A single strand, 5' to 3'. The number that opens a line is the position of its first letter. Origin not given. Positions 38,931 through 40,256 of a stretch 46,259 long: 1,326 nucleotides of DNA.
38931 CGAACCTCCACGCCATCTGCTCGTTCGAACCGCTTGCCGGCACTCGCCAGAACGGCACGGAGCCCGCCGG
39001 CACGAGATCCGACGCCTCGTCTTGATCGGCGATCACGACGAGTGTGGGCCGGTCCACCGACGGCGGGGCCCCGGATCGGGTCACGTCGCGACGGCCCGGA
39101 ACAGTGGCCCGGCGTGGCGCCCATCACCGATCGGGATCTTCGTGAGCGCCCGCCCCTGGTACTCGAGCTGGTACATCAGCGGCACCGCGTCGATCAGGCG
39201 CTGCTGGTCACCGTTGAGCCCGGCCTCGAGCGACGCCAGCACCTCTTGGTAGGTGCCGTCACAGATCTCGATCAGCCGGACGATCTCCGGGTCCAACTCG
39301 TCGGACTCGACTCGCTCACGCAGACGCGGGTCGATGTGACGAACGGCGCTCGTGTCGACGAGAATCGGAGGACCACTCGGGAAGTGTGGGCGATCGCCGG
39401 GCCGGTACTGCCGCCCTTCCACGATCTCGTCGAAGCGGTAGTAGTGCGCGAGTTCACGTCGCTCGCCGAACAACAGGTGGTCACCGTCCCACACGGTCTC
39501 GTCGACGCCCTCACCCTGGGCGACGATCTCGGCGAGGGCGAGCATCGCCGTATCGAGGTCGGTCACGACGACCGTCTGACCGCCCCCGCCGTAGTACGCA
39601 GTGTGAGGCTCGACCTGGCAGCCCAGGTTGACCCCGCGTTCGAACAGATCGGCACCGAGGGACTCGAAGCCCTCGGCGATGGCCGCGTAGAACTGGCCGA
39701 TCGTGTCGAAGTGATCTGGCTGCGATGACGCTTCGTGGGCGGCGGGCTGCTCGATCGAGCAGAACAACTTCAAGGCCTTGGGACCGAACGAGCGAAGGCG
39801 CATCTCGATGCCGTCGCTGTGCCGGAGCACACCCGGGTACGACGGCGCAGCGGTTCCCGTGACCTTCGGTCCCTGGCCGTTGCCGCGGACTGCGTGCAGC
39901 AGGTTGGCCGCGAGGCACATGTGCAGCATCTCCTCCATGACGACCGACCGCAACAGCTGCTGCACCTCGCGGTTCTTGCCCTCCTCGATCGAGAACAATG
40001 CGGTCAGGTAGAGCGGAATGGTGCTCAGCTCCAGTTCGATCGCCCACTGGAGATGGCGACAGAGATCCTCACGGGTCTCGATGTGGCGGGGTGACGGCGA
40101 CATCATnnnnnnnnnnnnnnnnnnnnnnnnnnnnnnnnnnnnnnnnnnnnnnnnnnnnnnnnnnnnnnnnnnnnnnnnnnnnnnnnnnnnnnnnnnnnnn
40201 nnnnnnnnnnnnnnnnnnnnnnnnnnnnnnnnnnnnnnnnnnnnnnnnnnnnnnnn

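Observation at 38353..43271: Five-gene, fully translationally coupled redox operon with an unusual domain combination (candidate undescribed pathway)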

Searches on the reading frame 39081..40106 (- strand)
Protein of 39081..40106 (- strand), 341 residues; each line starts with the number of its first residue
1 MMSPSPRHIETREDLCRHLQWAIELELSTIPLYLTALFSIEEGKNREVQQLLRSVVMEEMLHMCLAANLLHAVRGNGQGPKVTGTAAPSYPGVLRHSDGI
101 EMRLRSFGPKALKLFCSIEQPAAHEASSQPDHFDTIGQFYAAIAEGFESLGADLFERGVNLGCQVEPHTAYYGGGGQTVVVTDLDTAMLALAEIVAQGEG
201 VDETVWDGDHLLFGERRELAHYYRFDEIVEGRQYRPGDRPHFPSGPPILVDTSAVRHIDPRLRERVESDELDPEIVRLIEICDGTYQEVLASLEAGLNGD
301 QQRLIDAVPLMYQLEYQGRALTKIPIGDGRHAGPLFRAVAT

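Call 4: search_protein_families(library=pfam, proteins=[window:39081-40106:-], max_evalue=0.1)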
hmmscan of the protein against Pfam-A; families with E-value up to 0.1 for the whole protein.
window:39081-40106:- (341 aa): 1 family
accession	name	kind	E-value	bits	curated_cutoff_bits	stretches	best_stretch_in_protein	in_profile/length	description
PF12902.13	Ferritin-like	-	8.4e-54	183.2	22.3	1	19-229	1-220/221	Ferritin-like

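Call 5: search_protein_families(library=ncbifam, proteins=[window:39081-40106:-], max_evalue=1)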
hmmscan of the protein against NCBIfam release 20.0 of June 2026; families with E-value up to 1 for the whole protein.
window:39081-40106:- (341 aa): 2 families
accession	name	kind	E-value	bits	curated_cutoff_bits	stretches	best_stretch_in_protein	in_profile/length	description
TIGR04492.1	VioB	equivalog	0.00025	19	1250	1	49-221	667-833/1003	iminophenyl-pyruvate dimer synthase VioB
NF058679.1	EncB_fam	subfamily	0.027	14.5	90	1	10-73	16-76/117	encapsulin nanocompartment ferritin-likeEncB family encapsulin nanocompartment ferritin-like cargo protein cargo protein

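Call 6: search_solved_structures(query=window:39081-40106:-, max_evalue=1)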
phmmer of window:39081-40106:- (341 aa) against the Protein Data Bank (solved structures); distinct sequences matched with E-value up to 1: 1.
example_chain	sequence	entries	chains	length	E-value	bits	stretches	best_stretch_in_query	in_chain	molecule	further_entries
3hl1_A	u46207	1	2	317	7e-12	48.3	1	13-226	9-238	Ferritin like protein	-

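Call 36: search_protein_families(library=padloc, proteins=[window:39081-40106:-], max_evalue=0.001)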
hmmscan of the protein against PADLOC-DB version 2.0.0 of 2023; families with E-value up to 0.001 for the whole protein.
window:39081-40106:- (341 aa): 0 families

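Call 41: find_homologous_proteins(query=window:39081-40106:-, max_evalue=1e-10)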
Query window:39081-40106:- (341 aa): 1792 proteins with E <= 1e-10 among 7353 candidates; the best 120 are listed.
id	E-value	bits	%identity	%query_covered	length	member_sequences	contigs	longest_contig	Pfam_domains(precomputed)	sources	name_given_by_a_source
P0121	7.1e-229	777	100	100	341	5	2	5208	PF12902.14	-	-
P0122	2.1e-183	627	83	99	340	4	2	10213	PF12902.14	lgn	-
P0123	1.1e-144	500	66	100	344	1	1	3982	PF12902.14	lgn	-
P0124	3.1e-141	489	65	100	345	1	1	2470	PF12902.14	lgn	-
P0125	1.3e-139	483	65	100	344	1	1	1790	PF12902.14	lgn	-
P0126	2.6e-139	482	66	97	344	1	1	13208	PF12902.14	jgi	jgi:hypothetical protein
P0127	5.4e-138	478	63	99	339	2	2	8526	PF12902.14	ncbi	-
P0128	6.8e-136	471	63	100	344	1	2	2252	PF12902.14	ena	-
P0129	3.5e-129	449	63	98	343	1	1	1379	PF12902.14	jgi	jgi:Ferritin-like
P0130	3.0e-119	416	61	97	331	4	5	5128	PF12902.14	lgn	-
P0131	1.0e-111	391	57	97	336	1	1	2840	PF12902.14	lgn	-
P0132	1.4e-110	388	59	97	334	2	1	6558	PF12902.14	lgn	-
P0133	2.0e-109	384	57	97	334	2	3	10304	PF12902.14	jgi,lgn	-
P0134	1.3e-102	362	54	97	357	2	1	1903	PF12902.14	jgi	jgi:hypothetical protein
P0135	3.2e-97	344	62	72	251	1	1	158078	PF12902.14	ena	-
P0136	9.5e-82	293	48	96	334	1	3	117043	PF12902.14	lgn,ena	-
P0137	1.2e-77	279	43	96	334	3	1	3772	PF12902.14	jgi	jgi:hypothetical protein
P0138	5.2e-77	277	48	96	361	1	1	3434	PF12902.14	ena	-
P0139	6.2e-77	277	47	94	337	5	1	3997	PF12902.14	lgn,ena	-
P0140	2.5e-76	275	48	96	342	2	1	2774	PF12902.14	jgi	-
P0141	3.1e-76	275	46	99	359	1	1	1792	PF12902.14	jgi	jgi:hypothetical protein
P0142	4.8e-76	274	46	96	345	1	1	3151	PF12902.14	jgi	jgi:hypothetical protein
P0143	6.0e-76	274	46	96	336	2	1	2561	PF12902.14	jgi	jgi:hypothetical protein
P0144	3.1e-75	272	44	95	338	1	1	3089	PF12902.14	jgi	jgi:hypothetical protein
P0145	3.9e-75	271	45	97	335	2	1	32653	PF12902.14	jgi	jgi:hypothetical protein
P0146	4.0e-75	271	48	96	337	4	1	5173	PF12902.14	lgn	-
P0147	8.5e-75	270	47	92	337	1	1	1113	PF12902.14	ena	-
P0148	1.3e-74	269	48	96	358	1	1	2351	PF12902.14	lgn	-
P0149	1.3e-74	269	45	99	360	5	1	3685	PF12902.14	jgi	jgi:hypothetical protein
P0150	1.6e-74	269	47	97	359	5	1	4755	PF12902.14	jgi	-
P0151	2.1e-74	269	47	95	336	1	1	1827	PF12902.14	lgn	-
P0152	4.0e-74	268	48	99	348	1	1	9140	PF12902.14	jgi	jgi:hypothetical protein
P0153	4.8e-74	268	46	97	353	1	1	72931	PF12902.14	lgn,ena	-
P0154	5.8e-74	267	46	97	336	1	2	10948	PF12902.14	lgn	-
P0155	6.0e-74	267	45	97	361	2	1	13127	PF12902.14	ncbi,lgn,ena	-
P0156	6.4e-74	267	46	97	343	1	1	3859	PF12902.14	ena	-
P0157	7.2e-74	267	47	97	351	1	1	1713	PF12902.14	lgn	-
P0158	9.4e-74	267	47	97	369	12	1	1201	PF12902.14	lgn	-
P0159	1.3e-73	266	45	97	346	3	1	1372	PF12902.14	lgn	-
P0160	2.5e-73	265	45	96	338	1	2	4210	PF12902.14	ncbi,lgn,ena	-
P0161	3.2e-73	265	46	96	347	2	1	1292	PF12902.14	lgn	-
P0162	3.2e-73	265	46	97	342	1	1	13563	PF12902.14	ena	-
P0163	3.7e-73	265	44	96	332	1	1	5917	PF12902.14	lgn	-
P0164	3.8e-73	265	48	97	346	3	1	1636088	PF12902.14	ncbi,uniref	ncbi:ferritin-like protein [Nocardia aobensis]|uniref:Ferritin-like protein n=1 Tax=Nocardia aobensi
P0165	3.9e-73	265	47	96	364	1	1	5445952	PF12902.14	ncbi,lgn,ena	-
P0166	4.2e-73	265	46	97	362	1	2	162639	PF12902.14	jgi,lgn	jgi:hypothetical protein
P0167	4.5e-73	264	47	96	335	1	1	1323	PF12902.14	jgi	jgi:Ferritin-like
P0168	5.2e-73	264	44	96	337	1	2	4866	PF12902.14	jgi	jgi:hypothetical protein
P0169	5.8e-73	264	46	96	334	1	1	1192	PF12902.14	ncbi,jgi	jgi:hypothetical protein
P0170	6.1e-73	264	45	99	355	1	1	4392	PF12902.14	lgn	-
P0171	6.3e-73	264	44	96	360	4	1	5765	PF12902.14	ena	-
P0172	9.8e-73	263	47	97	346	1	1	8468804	PF12902.14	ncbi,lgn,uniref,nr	ncbi:ferritin-like protein [Nocardia yamanashiensis]|uniref:ferritin-like domain-containing protein 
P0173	1.2e-72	263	44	96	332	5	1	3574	PF12902.14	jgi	jgi:Ferritin-like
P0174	1.2e-72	263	47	96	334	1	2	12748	PF12902.14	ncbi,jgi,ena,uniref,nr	ncbi:ferritin-like domain-containing protein [Pseudorhodoferax sp.]|uniref:ferritin-like domain-cont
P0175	1.2e-72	263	47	96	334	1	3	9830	PF12902.14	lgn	-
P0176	1.4e-72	263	44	96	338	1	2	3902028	PF12902.14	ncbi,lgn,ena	-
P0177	1.5e-72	263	48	97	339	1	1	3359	PF12902.14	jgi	jgi:hypothetical protein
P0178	3.3e-72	262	47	96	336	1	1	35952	PF12902.14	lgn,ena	-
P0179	3.5e-72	261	46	97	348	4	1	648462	PF12902.14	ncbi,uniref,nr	ncbi:ferritin-like domain-containing protein [Nocardia fusca]|uniref:ferritin-like domain-containing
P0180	4.0e-72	261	48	96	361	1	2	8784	PF12902.14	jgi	jgi:ferritin-like protein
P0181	4.3e-72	261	44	97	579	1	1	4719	PF12902.14,PF06902.17,PF09360.16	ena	-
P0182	4.8e-72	261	47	96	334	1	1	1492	PF12902.14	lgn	-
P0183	5.6e-72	261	47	97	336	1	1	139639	PF12902.14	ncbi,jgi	-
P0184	5.6e-72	261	47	96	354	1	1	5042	PF12902.14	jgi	jgi:Ferritin-like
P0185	5.8e-72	261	46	97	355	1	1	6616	PF12902.14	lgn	-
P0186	6.4e-72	261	46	97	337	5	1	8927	PF12902.14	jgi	jgi:hypothetical protein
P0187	6.5e-72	261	46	98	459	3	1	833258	PF12902.14,PF03992.23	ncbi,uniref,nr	ncbi:ferritin-like domain-containing protein [Lentzea sp. NBRC 102530]|uniref:ferritin-like domain-c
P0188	7.4e-72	260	46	97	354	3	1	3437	PF12902.14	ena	-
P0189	7.4e-72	260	46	96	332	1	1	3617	PF12902.14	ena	-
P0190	7.7e-72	260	47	97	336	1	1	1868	PF12902.14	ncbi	-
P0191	8.3e-72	260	43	96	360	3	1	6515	PF12902.14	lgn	-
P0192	1.1e-71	260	47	97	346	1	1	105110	PF12902.14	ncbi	ncbi:ferritin-like domain-containing protein [Nocardia sp. NPDC055321]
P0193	1.2e-71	260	47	96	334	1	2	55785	PF12902.14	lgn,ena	-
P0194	1.2e-71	260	47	96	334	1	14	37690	PF12902.14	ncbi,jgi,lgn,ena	jgi:hypothetical protein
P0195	1.3e-71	260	47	96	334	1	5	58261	PF12902.14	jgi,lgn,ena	jgi:hypothetical protein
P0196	1.7e-71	259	47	96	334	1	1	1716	PF12902.14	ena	-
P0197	1.7e-71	259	46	96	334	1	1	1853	PF12902.14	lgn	-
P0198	1.7e-71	259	47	96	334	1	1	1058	PF12902.14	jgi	jgi:hypothetical protein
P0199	2.1e-71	259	46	97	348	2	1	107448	PF12902.14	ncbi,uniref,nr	ncbi:hypothetical protein GFY24_32790 [Nocardia sp. SYP-A9097]|uniref:ferritin-like domain-containin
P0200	2.3e-71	259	46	96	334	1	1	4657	PF12902.14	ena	-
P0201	2.5e-71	259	46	99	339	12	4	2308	PF12902.14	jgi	jgi:hypothetical protein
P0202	2.6e-71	259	47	97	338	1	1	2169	PF12902.14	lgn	-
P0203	3.1e-71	258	46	96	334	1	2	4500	PF12902.14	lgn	-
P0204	3.6e-71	258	46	97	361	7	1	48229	PF12902.14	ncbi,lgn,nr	ncbi:MAG: ferritin-like protein [Gemmatimonadota bacterium]|nr:ferritin-like protein [Gemmatimonadot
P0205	3.7e-71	258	46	96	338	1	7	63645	PF12902.14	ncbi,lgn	-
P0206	3.7e-71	258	46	96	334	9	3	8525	PF12902.14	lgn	-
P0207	4.0e-71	258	46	94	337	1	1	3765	PF12902.14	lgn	-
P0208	4.9e-71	258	44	95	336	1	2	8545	PF12902.14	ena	-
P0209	5.0e-71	258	46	97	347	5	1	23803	PF12902.14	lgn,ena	-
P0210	5.1e-71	258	42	98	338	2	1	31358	PF12902.14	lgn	-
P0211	5.2e-71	258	44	97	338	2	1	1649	PF12902.14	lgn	-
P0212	5.9e-71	257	46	97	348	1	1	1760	PF12902.14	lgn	-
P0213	6.0e-71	257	45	97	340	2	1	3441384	PF12902.14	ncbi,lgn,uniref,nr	ncbi:Uncharacterised protein [Amycolatopsis camponoti]|uniref:Iminophenyl-pyruvate dimer synthase do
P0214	6.2e-71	257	48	97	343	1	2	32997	PF12902.14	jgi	jgi:hypothetical protein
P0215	7.3e-71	257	46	96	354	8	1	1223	PF12902.14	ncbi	-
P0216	7.5e-71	257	47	97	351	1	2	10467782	PF12902.14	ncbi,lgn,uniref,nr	ncbi:conserved hypothetical protein [Catenulispora acidiphila DSM 44928]|uniref:Iminophenyl-pyruvate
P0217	8.3e-71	257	45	95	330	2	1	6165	PF12902.14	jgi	-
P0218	8.8e-71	257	47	97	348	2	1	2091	PF12902.14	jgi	-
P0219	9.5e-71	257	46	96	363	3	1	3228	PF12902.14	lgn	-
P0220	9.5e-71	257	47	97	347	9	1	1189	PF12902.14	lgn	-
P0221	9.6e-71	257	43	97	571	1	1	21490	PF12902.14,PF06902.17,PF09360.16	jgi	-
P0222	9.6e-71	257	47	97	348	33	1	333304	PF12902.14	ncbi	ncbi:ferritin-like domain-containing protein [Nocardia gipuzkoensis]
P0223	9.8e-71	257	46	96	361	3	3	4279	PF12902.14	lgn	-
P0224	1.1e-70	257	47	97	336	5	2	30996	PF12902.14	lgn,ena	-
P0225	1.1e-70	257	45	97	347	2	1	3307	PF12902.14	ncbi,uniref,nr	ncbi:ferritin-like domain-containing protein [Nocardia wallacei]|uniref:ferritin-like domain-contain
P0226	1.3e-70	256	46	96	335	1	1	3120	PF12902.14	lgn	-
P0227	1.4e-70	256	45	97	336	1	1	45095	PF12902.14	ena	-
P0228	1.4e-70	256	46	97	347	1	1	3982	PF12902.14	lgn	-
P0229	1.6e-70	256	46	95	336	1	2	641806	PF12902.14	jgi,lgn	jgi:rubrerythrin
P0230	1.7e-70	256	48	97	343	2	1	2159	PF12902.14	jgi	-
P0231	1.7e-70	256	44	93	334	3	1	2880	PF12902.14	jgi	jgi:rubrerythrin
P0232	1.9e-70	256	46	98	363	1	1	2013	PF12902.14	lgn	-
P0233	2.0e-70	256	44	99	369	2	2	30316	PF12902.14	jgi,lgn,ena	-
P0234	2.3e-70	256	46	97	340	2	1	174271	PF12902.14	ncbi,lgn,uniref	ncbi:ferritin-like protein [Amycolatopsis sp. NPDC051371]|uniref:ferritin-like domain-containing pro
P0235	2.3e-70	256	46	96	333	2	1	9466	PF12902.14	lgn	-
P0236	2.4e-70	255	45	99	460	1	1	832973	PF12902.14,PF03992.23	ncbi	ncbi:ferritin-like domain-containing protein [Lentzea sp. NPDC055074]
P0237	3.3e-70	255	48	97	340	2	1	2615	PF12902.14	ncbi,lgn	-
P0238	3.4e-70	255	46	98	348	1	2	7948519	PF12902.14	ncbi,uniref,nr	ncbi:ferritin-like domain-containing protein [Nocardia goodfellowii]|uniref:Iminophenyl-pyruvate dim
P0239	3.4e-70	255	44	97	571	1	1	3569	PF12902.14,PF06902.17,PF09360.16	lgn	-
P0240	4.4e-70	255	46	97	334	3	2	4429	PF12902.14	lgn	-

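Call 42: find_encoding_contigs(protein=P0216, flank=8000, max_places=2)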
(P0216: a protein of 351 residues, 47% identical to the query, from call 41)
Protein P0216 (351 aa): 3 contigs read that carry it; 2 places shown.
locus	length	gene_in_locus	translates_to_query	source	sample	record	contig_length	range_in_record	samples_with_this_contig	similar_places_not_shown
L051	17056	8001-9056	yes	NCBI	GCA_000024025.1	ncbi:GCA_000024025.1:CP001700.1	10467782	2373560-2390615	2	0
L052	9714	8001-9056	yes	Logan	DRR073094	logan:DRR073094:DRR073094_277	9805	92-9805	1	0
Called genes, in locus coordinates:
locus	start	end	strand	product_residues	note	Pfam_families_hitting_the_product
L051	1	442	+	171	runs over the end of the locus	PF04542:Sigma70_r2, PF08281:Sigma70_r4_2, PF04545:Sigma70_r4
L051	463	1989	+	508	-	-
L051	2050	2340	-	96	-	-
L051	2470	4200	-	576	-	PF00890:FAD_binding_2, PF01266:DAO, PF01494:FAD_binding_3 (weak), PF07992:Pyr_redox_2 (faint), PF02910:Succ_DH_flav_C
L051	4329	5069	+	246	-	PF05368:NmrA (faint), PF13460:NAD_binding_10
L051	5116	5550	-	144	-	-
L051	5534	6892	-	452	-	PF00070:Pyr_redox (faint), PF01266:DAO (faint), PF07992:Pyr_redox_2, PF13454:NAD_binding_9 (faint)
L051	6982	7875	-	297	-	PF04542:Sigma70_r2, PF08281:Sigma70_r4_2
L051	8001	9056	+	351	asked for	PF12902:Ferritin-like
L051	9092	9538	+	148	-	PF00903:Glyoxalase, PF18029:Glyoxalase_6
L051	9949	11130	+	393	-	PF03816:LytR_cpsA_psr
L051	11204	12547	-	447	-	PF05977:MFS_3, PF07690:MFS_1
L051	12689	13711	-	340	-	PF01266:DAO (faint), PF01494:FAD_binding_3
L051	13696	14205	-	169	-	PF04140:ICMT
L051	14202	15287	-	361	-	PF00195:Chal_sti_synt_N, PF08392:FAE1_CUT1_RppA, PF02797:Chal_sti_synt_C, PF08541:ACP_syn_III_C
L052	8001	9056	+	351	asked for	PF12902:Ferritin-like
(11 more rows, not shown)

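Call 43: find_encoding_contigs(protein=P0221, flank=8000, max_places=2)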
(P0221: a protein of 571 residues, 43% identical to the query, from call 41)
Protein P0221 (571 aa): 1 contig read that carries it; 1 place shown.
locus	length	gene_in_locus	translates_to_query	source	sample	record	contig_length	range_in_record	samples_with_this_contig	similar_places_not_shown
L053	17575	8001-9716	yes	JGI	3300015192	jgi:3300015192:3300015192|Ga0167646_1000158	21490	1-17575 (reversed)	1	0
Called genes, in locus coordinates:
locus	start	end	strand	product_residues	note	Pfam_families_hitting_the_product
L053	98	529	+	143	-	PF01022:HTH_5 (weak)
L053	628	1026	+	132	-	-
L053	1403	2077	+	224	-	-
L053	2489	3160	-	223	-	-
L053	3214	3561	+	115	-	PF00392:GntR, PF13545:HTH_Crp_2 (weak)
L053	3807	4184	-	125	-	PF00903:Glyoxalase (weak), PF18029:Glyoxalase_6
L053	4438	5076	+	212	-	-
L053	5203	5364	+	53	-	-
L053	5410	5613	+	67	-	-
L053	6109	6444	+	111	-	-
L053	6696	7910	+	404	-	-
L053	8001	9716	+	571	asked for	PF12902:Ferritin-like, PF06902:Fer4_19 (faint), PF09360:zf-CDGSH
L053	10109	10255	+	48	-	-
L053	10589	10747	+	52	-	-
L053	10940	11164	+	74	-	-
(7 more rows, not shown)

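Call 48: predict_structure(alignment_id=A2)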
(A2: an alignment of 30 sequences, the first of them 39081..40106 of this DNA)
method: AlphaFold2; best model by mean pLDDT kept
length: 341 residues; sequences in the alignment: 30
mean_pLDDT: 91.8   pTM: 0.91
mean pLDDT of the five models: 91.8, 91.6, 91.0, 90.7, 89.9
residues with pLDDT >= 90: 277; 70-90: 44; 50-70: 18; < 50: 2
segments of 3 or more residues with pLDDT < 50: none
pLDDT, mean of each block of 10 residues (from residue 1): 70 97 97 98 95 94 96 95 93 92 97 95 90 94 97 93 86 74 97 81 75 78 94 91 94 97 96 98 97 96 92 98 97 90 56
secondary structure, 60 per line:
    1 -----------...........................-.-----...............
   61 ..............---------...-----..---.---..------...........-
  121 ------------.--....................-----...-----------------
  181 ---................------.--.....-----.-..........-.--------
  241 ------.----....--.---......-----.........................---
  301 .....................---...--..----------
elements in order: H12-38 H46-74 H109-119 H136-155 H184-199 H209-213 H221-230 H262-267 H273-297 H301-321 E325-327

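Call 51: fold_search(model_id=the predicted structure, library=pdb)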
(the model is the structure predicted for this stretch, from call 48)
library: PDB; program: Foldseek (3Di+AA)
matches with E <= 10: 214; with E <= 0.001: 2
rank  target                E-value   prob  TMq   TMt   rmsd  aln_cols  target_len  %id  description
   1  3hl1_A                9.6e-09  1.00  0.62  0.72   5.4       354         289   22  CRYSTAL STRUCTURE OF A FERRITIN LIKE PROTEIN (CC_0557) FROM CAULOBACTER VIBRIOIDES AT 1.95 A RESOLUTION (released 2009-06-09)
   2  3hl1_B                4.2e-08  1.00  0.61  0.73   5.7       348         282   20  CRYSTAL STRUCTURE OF A FERRITIN LIKE PROTEIN (CC_0557) FROM CAULOBACTER VIBRIOIDES AT 1.95 A RESOLUTION (released 2009-06-09)
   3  4m34_A                1.1e-01  0.47  0.20  0.39  14.3       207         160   13  Crystal structure of gated-pore mutant D138H of second DNA-Binding protein under starvation from Mycobacterium smegmat (released 2014-03-05)
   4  4a25_A                1.3e-01  0.66  0.24  0.41   8.4       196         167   13  X-ray structure Dps from Kineococcus radiotolerans in complex with Mn (II) ions. (released 2012-10-03)
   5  4a25_B                1.5e-01  0.66  0.24  0.41   7.5       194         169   12  X-ray structure Dps from Kineococcus radiotolerans in complex with Mn (II) ions. (released 2012-10-03)
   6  4a25_D                1.6e-01  0.63  0.24  0.42   8.3       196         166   12  X-ray structure Dps from Kineococcus radiotolerans in complex with Mn (II) ions. (released 2012-10-03)
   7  2yjk_A                2.1e-01  0.63  0.19  0.41  11.3       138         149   11  Structure of Dps from MICROBACTERIUM ARBORESCENS in the high iron form (released 2011-06-01)
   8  4m34_B                2.1e-01  0.33  0.21  0.39  14.3       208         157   15  Crystal structure of gated-pore mutant D138H of second DNA-Binding protein under starvation from Mycobacterium smegmat (released 2014-03-05)
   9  5ww9_B                2.1e-01  0.33  0.21  0.39  14.2       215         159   12  Crystal structure of R73E mutant of the second DNA-Binding protein under starvation from Mycobacterium smegmatis (released 2017-08-09)
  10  2yjj_B                2.2e-01  0.54  0.18  0.39  13.9       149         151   11  Structure of Dps from MICROBACTERIUM ARBORESCENS in the low iron form (released 2011-06-29)
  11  4m32_A                2.2e-01  0.51  0.21  0.41  13.1       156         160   12  Crystal structure of gated-pore mutant D138N of second DNA-Binding protein under starvation from Mycobacterium smegmat (released 2014-03-05)
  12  4m35_B                2.2e-01  0.47  0.23  0.41  13.4       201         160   12  Crystal structure of gated-pore mutant H126/141D of second DNA-Binding protein under starvation from Mycobacterium sme (released 2014-03-05)
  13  4m33_B                2.6e-01  0.44  0.23  0.42  13.3       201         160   11  Crystal structure of gated-pore mutant H141D of second DNA-Binding protein under starvation from Mycobacterium smegmat (released 2014-03-05)
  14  4m35_A                2.8e-01  0.47  0.23  0.42  13.5       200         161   11  Crystal structure of gated-pore mutant H126/141D of second DNA-Binding protein under starvation from Mycobacterium sme (released 2014-03-05)
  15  2z90_B                3.0e-01  0.44  0.24  0.42  13.3       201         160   11  Crystal Structure of the Second Dps from Mycobacterium smegmatis (released 2008-04-22)
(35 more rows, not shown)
